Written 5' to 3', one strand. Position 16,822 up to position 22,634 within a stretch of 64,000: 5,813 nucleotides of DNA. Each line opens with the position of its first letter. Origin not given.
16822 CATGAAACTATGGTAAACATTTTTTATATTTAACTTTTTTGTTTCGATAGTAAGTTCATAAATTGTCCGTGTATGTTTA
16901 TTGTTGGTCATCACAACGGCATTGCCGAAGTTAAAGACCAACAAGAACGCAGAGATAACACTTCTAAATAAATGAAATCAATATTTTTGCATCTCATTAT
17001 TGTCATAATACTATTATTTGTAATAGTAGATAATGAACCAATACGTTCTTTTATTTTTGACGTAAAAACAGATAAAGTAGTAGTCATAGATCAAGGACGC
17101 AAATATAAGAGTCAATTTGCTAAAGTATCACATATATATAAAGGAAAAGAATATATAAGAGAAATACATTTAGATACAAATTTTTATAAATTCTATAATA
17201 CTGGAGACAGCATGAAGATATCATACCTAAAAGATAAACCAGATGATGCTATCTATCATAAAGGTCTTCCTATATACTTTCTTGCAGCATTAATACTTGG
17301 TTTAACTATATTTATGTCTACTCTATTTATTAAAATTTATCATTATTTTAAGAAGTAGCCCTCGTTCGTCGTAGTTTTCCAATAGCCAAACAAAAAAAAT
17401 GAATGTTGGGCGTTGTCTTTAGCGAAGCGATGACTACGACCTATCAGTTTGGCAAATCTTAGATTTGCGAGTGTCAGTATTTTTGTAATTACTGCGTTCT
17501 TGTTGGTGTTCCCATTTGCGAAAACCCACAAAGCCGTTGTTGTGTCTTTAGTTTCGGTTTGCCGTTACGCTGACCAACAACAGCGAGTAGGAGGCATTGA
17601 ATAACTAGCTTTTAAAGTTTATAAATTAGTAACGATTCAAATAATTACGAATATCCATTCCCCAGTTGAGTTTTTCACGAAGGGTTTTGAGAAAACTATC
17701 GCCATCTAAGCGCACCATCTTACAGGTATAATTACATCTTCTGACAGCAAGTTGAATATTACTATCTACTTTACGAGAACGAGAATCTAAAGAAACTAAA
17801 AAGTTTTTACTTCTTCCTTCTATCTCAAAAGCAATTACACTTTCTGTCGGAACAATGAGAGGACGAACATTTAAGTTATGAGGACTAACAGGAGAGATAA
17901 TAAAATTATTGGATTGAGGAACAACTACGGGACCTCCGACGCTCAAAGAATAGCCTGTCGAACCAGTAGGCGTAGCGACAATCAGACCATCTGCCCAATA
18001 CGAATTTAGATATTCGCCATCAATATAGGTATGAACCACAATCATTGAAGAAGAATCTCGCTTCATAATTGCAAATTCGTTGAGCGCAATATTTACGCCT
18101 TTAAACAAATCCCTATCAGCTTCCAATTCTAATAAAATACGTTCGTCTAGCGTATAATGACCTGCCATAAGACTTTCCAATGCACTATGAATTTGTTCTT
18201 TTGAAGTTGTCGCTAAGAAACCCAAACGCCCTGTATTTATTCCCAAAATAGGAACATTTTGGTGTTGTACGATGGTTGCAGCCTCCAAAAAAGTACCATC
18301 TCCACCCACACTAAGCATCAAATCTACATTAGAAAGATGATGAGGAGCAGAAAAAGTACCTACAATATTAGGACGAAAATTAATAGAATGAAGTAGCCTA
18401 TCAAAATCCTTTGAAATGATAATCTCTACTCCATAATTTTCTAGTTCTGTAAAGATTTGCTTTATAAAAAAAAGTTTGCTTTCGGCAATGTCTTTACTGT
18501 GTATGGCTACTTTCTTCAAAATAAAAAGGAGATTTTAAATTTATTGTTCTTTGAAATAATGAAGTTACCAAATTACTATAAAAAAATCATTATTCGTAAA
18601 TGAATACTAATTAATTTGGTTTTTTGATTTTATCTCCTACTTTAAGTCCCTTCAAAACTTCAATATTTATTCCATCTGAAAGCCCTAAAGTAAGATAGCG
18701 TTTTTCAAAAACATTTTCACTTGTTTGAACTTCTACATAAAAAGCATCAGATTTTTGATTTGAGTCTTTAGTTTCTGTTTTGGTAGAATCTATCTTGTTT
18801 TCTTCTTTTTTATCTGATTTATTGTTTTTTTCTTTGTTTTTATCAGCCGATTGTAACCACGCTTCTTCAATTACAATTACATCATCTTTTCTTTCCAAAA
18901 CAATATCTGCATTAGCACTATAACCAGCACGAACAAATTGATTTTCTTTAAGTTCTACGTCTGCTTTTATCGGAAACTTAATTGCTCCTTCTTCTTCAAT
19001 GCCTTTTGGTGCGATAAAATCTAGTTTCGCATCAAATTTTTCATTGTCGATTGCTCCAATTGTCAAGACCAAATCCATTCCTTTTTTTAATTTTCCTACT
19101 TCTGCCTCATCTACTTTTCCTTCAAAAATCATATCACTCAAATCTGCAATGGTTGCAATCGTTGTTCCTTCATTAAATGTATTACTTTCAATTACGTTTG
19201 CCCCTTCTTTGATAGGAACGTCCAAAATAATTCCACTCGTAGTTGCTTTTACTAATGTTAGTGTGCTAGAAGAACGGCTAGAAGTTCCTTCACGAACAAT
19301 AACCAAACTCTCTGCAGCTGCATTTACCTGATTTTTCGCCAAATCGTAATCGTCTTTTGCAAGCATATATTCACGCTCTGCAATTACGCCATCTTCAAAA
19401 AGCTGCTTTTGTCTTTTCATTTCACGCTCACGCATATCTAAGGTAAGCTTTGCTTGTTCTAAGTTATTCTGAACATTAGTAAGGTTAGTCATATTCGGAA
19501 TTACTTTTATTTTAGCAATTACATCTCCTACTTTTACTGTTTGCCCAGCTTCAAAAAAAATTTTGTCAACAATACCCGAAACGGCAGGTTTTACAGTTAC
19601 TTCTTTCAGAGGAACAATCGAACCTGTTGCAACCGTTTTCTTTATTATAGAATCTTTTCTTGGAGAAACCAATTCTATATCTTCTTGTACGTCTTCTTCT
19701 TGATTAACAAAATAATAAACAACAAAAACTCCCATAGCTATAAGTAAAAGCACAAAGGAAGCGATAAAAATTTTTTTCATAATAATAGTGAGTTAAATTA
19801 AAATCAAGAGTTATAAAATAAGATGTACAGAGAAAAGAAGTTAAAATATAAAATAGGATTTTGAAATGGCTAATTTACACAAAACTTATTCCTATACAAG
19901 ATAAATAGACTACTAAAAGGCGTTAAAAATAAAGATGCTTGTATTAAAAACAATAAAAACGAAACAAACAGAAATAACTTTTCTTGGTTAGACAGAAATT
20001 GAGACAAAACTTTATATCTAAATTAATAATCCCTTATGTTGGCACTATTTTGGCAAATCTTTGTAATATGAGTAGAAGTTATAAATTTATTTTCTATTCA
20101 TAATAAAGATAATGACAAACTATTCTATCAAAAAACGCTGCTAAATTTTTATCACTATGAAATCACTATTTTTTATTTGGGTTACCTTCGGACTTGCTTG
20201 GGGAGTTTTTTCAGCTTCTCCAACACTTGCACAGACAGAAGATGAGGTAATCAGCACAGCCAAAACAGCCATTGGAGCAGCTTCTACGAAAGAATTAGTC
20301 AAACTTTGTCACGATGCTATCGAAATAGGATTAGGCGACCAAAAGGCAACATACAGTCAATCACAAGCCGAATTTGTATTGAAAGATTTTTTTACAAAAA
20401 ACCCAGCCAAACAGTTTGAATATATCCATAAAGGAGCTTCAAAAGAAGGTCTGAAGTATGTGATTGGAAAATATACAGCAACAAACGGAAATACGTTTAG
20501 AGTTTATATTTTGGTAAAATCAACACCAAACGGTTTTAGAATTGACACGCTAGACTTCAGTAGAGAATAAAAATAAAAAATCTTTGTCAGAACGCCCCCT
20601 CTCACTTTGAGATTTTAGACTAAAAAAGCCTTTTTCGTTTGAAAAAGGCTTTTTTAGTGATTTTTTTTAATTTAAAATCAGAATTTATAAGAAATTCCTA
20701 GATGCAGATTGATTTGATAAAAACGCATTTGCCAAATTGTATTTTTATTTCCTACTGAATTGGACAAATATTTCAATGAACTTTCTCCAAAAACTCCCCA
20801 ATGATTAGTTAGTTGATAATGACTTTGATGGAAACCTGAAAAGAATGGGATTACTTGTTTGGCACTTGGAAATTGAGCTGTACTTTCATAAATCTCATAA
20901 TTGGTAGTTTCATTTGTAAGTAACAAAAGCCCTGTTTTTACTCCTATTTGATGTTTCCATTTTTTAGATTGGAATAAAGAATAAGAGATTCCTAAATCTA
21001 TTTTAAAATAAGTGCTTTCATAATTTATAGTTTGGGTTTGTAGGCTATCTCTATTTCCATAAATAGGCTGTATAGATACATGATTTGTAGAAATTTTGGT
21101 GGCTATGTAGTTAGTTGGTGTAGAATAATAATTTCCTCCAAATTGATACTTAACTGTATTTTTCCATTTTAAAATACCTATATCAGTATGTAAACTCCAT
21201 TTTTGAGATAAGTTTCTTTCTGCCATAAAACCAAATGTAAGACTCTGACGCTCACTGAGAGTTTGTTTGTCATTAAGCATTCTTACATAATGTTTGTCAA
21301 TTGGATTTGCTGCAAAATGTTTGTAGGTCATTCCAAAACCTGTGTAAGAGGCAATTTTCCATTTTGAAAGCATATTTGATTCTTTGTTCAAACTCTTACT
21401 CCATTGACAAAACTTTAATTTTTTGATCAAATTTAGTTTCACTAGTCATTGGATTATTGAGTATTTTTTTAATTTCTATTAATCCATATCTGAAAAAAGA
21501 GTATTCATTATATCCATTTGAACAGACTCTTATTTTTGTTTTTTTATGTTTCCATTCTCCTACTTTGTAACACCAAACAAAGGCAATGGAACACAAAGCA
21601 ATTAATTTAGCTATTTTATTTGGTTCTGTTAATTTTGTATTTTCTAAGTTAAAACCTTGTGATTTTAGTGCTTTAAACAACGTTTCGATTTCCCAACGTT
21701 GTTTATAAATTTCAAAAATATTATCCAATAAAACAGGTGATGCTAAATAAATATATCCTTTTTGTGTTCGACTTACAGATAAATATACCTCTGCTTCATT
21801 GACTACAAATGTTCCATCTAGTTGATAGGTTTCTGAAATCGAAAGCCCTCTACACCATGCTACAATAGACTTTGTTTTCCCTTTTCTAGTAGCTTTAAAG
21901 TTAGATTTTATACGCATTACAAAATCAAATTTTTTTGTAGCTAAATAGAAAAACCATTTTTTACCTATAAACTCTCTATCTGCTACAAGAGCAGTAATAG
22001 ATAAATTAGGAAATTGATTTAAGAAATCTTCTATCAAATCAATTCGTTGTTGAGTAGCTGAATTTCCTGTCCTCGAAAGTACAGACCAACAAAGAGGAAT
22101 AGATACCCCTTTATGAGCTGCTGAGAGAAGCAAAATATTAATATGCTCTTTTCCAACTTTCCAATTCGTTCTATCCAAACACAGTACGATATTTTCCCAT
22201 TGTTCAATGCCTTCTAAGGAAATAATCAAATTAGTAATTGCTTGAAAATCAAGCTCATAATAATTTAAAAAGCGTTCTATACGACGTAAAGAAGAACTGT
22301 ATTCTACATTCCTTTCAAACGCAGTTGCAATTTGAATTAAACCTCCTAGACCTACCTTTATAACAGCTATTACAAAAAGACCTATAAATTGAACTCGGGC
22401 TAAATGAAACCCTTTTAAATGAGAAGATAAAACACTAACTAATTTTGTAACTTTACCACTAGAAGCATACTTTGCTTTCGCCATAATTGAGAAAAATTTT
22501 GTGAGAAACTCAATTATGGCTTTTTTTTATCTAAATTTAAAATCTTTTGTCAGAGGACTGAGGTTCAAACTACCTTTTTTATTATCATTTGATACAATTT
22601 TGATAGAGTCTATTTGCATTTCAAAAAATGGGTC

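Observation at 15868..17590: Cassette-like arrays of ORFan genes bracketed by two families of structured repeats (R1 and R2); locus 1 of 3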

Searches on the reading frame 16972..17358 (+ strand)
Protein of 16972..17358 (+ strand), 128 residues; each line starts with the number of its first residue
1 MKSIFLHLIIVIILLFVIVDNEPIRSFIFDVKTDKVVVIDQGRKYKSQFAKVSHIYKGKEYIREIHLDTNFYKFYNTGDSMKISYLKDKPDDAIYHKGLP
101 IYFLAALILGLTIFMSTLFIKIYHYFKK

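Call 14: search_protein_families(library=pfam, proteins=[window:16972-17358:+], max_evalue=0.01)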
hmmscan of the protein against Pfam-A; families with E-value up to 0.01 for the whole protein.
window:16972-17358:+ (128 aa): 0 families

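Call 23: search_protein_families(library=ncbifam, proteins=[window:16972-17358:+], max_evalue=0.1)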
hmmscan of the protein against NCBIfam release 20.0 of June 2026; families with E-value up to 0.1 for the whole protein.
window:16972-17358:+ (128 aa): 0 families

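Call 24: search_protein_families(library=padloc, proteins=[window:16972-17358:+], max_evalue=0.1)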
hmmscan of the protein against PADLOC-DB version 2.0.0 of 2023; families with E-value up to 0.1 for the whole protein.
window:16972-17358:+ (128 aa): 0 families

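Call 73: search_protein_representatives(protein=window:16972-17358:+)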
Query: 128 residues. Proteins with E-value up to 0.001 (for the whole library): 5; up to 1e-10: 4; up to 1e-30: 1. The best 5 are listed.
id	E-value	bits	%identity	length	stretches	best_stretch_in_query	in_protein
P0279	3.0e-57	208.3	75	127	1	1-127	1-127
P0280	7.1e-17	77.9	34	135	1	10-126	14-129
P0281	2.7e-13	66.3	39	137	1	4-118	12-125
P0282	1.8e-12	63.6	38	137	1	7-100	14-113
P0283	8.1e-07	45.4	27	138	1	7-119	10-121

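Call 74: find_encoding_contigs(protein=P0279, flank=8000, max_places=5)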
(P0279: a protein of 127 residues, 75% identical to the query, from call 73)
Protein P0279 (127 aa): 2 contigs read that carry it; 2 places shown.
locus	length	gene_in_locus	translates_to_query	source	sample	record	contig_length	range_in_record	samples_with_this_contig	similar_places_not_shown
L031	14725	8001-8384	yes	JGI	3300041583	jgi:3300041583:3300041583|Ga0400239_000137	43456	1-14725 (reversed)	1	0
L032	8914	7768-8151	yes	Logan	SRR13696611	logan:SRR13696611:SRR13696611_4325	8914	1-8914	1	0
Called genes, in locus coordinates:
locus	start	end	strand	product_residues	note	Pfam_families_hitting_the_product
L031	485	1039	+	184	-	PF00156:Pribosyltran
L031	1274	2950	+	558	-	PF00501:AMP-binding, PF13193:AMP-binding_C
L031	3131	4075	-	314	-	-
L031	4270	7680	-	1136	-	PF00580:UvrD-helicase, PF13245:AAA_19 (faint), PF13361:UvrD_C, PF13538:UvrD_C_2 (faint)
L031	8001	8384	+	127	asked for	-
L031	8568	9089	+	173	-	-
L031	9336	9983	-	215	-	PF18347:DUF5606, PF21186:DUF6852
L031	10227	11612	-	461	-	PF01926:MMR_HSR1, PF02421:FeoB_N (weak), PF03193:RsgA_GTPase (faint)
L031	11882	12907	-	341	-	-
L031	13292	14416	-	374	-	PF07695:7TMR-DISM_7TM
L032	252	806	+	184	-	PF00156:Pribosyltran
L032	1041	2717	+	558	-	PF00501:AMP-binding, PF13193:AMP-binding_C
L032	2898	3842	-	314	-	-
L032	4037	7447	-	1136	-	PF00580:UvrD-helicase, PF13245:AAA_19 (faint), PF13361:UvrD_C, PF13538:UvrD_C_2 (faint)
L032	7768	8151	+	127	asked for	-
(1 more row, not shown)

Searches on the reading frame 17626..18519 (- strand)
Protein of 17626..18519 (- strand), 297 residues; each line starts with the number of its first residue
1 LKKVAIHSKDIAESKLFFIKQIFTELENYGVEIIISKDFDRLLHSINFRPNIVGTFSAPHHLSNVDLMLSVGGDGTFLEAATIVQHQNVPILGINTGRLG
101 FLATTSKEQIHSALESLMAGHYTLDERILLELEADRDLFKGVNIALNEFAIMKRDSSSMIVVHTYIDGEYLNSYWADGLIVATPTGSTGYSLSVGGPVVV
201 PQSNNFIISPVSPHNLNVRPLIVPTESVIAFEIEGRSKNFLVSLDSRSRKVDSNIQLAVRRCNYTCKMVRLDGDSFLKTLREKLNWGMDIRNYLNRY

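Call 14: search_protein_families(library=pfam, proteins=[window:17626-18519:-], max_evalue=0.01)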
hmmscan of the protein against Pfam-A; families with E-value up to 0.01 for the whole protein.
window:17626-18519:- (297 aa): 2 families
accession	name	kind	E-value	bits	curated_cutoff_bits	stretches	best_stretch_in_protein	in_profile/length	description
PF20143.4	NAD_kinase_C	-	1.4e-28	99.6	23.7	1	146-270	1-125/126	ATP-NAD kinase C-terminal domain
PF01513.26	NAD_kinase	-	1e-18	68.3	25.5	1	12-122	9-130/130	ATP-NAD kinase N-terminal domain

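Call 15: find_encoding_contigs(protein=window:17626-18519:-, flank=10000, max_places=10)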
Protein window:17626-18519:- (297 aa): no gene with exactly this product is on record in the collection.

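Call 46: find_homologous_proteins(query=window:17626-18519:-, max_evalue=1e-60)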
Query window:17626-18519:- (297 aa): 7912 proteins with E <= 1e-60 among 8000 candidates; the best 120 are listed.
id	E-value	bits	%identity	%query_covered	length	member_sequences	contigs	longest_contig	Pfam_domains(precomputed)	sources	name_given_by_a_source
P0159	1.1e-189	647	97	100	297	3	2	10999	PF20143.5,PF01513.27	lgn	-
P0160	1.5e-187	640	97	100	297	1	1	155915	PF20143.5,PF01513.27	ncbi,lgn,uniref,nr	ncbi:NAD kinase [Bernardetia sp.]|uniref:NAD kinase n=1 Tax=Bernardetia sp. TaxID=1937974 RepID=UPI0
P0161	1.7e-187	640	96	100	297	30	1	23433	PF20143.5,PF01513.27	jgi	jgi:NAD+ kinase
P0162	2.7e-163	560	82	100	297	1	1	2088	PF20143.5,PF01513.27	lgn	-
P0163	1.7e-131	456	68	100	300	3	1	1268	PF20143.5,PF01513.27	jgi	jgi:NAD+ kinase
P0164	5.6e-131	454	70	98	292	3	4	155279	PF20143.5,PF01513.27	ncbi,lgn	-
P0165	6.8e-127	441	66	100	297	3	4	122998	PF20143.5,PF01513.27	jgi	jgi:NAD+ kinase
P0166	4.6e-125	435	66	99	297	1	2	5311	PF20143.5,PF01513.27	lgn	-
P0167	2.0e-121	423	65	99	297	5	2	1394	PF20143.5,PF01513.27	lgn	-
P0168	2.5e-119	416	64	100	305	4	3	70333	PF20143.5,PF01513.27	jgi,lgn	-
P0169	2.5e-114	400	62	98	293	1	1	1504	PF20143.5,PF01513.27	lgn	-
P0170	7.0e-114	398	62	98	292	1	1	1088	PF20143.5,PF01513.27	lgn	-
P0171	1.7e-113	397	61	99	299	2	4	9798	PF20143.5,PF01513.27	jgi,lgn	jgi:NAD+ kinase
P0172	1.7e-113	397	60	100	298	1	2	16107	PF20143.5,PF01513.27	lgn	-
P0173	2.4e-113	396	61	97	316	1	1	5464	PF20143.5,PF01513.27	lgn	-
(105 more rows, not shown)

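Call 47: find_encoding_contigs(protein=P0160, flank=10000, max_places=4)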
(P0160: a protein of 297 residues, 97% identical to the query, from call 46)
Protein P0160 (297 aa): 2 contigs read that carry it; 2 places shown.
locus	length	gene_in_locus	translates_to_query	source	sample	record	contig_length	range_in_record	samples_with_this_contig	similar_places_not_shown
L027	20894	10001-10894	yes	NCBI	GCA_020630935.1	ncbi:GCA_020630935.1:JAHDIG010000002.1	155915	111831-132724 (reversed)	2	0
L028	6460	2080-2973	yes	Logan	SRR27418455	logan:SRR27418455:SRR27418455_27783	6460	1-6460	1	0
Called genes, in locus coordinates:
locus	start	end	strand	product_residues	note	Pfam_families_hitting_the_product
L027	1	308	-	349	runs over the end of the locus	PF02277:DBI_PRT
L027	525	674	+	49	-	-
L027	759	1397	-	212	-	-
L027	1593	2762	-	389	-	PF28590:Lipid_A_deac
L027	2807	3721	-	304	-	-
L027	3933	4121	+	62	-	-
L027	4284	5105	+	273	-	-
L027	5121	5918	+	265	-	PF00561:Abhydrolase_1, PF12146:Hydrolase_4, PF12697:Abhydrolase_6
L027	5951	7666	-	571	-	-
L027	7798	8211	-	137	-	PF16022:DUF4783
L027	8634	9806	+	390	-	PF25973:BSH_CzcB (faint), PF25917:BSH_RND (weak), PF25885:HH_EMRA (weak), PF25893:HH_CzcB (weak)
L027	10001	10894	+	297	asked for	PF01513:NAD_kinase, PF20143:NAD_kinase_C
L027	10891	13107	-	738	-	PF18135:Type_ISP_C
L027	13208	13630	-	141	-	-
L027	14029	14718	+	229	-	PF00574:CLP_protease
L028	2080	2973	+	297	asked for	PF01513:NAD_kinase, PF20143:NAD_kinase_C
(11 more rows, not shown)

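Call 48: find_encoding_contigs(protein=P0161, flank=10000, max_places=4)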
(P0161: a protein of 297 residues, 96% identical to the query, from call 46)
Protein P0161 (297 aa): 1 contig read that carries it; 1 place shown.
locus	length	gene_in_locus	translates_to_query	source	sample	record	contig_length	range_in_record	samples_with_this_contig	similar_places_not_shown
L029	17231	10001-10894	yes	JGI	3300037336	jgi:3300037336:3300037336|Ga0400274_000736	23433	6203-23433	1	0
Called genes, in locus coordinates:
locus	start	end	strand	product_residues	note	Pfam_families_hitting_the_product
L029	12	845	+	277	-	-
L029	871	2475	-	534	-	PF09820:AAA-ATPase_like (faint), PF14516:AAA_35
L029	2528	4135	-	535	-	PF09820:AAA-ATPase_like (faint), PF14516:AAA_35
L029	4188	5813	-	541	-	PF09820:AAA-ATPase_like (faint), PF14516:AAA_35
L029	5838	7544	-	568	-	-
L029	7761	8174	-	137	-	PF16022:DUF4783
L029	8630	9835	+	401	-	PF25973:BSH_CzcB (faint), PF25919:BSH_CusB (faint), PF25917:BSH_RND (weak), PF25893:HH_CzcB (weak)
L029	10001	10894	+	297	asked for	PF01513:NAD_kinase, PF20143:NAD_kinase_C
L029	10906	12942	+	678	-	-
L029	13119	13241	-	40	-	PF13808:DDE_Tnp_1_assoc (weak)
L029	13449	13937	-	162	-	PF13302:Acetyltransf_3, PF13523:Acetyltransf_8 (weak), PF00583:Acetyltransf_1, PF13673:Acetyltransf_10 (weak)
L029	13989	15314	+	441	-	PF14821:Thr_synth_N, PF00291:PALP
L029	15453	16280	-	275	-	PF00135:COesterase, PF20434:BD-FAE, PF07859:Abhydrolase_3, PF00326:Peptidase_S9 (weak)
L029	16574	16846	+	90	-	-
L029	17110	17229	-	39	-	?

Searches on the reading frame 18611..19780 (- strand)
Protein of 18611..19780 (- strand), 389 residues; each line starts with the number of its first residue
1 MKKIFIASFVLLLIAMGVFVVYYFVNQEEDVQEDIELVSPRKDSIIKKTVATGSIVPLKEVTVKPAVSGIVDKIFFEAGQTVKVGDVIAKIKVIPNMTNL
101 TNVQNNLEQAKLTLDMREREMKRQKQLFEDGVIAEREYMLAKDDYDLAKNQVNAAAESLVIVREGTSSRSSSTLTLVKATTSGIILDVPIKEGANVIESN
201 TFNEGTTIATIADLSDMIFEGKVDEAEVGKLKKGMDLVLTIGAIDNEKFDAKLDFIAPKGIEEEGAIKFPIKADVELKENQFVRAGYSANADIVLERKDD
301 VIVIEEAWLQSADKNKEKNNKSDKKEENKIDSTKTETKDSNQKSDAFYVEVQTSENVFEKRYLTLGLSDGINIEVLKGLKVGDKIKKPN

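Call 27: find_encoding_contigs(protein=window:18611-19780:-, flank=10000, max_places=10)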
Protein window:18611-19780:- (389 aa): no gene with exactly this product is on record in the collection.

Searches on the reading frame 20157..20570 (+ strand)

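Call 97: search_protein_families(library=pfam, proteins=[window:20157-20570:+], max_evalue=0.001)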
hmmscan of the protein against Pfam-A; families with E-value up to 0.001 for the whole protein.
window:20157-20570:+ (137 aa): 1 family
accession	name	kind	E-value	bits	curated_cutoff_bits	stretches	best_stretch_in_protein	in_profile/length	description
PF16022.11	DUF4783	-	5.5e-31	107.1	24.1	1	35-134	4-101/102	Domain of unknown function (DUF4783)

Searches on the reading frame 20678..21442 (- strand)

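Call 95: search_protein_families(library=pfam, proteins=[window:20678-21442:-], max_evalue=0.001)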
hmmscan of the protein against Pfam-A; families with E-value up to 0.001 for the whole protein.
window:20678-21442:- (254 aa): 1 family
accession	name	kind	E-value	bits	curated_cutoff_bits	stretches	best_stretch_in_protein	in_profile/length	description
PF13568.12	OMP_b-brl_2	-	6.1e-05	23.6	27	1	59-217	31-133/175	Outer membrane protein beta-barrel domain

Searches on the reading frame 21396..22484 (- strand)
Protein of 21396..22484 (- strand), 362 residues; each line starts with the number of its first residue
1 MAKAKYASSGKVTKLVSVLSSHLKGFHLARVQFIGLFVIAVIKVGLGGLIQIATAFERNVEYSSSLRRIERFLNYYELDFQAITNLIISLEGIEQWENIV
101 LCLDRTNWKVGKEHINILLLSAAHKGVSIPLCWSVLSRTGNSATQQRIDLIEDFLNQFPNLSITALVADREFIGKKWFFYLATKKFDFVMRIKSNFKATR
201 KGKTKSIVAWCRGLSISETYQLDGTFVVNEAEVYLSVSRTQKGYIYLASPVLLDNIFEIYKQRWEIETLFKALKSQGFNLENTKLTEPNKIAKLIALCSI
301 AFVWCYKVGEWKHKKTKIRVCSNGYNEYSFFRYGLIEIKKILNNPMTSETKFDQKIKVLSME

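Call 95: search_protein_families(library=pfam, proteins=[window:21396-22484:-], max_evalue=0.001)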
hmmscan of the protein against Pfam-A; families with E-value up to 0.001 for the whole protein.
window:21396-22484:- (362 aa): 1 family
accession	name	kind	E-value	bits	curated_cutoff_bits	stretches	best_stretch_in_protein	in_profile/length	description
PF01609.27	DDE_Tnp_1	-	3.1e-18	66.7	23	1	99-303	5-199/200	Transposase DDE domain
